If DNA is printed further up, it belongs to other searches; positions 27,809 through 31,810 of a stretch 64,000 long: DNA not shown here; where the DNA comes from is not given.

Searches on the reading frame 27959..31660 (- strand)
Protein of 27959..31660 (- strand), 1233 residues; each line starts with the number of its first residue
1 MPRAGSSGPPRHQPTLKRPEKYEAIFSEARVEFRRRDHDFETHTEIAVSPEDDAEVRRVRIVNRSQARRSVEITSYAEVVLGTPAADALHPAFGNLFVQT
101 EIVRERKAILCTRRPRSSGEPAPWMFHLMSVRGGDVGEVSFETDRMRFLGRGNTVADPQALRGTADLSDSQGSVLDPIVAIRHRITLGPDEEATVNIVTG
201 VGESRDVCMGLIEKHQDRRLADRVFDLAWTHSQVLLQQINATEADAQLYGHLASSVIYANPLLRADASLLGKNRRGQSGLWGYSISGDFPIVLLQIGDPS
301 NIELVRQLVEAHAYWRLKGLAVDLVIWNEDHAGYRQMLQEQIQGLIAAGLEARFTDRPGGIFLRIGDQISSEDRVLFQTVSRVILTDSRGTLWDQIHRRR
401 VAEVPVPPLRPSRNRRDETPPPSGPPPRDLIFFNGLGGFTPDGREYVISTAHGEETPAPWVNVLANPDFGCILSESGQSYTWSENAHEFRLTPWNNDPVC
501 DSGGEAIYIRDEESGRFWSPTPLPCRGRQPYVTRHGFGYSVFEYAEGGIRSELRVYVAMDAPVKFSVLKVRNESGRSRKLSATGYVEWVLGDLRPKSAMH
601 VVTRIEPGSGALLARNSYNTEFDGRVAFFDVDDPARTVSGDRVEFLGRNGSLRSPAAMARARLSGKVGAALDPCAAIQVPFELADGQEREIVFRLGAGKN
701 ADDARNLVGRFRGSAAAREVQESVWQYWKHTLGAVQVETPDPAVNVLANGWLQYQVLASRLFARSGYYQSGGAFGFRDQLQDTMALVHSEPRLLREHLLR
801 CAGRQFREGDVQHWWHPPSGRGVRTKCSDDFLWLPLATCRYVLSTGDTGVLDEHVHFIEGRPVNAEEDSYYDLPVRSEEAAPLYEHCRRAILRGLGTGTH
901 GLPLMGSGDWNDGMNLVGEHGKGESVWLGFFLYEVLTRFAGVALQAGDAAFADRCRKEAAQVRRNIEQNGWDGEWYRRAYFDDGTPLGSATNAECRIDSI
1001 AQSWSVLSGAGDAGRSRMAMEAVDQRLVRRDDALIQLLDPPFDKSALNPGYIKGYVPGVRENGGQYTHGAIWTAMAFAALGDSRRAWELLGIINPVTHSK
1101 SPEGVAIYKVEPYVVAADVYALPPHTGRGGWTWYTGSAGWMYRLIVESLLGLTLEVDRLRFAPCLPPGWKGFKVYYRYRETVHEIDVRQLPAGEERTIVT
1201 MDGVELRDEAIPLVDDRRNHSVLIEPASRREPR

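Call 49: search_protein_families(library=pfam, proteins=[window:27959-31660:-], max_evalue=0.00001)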
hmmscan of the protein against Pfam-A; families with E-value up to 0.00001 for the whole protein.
window:27959-31660:- (1233 aa): 2 families
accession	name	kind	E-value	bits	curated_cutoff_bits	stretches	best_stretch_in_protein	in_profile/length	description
PF06165.18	GH94_b-supersand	-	5.3e-145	481.9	23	2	457-696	1-251/251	Glycosyl hydrolase 94, supersandwich domain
PF17167.11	Glyco_hydro_94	-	2.4e-119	399.2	27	1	727-1151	1-420/420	Glycosyl hydrolase 94 superfamily, catalytic domain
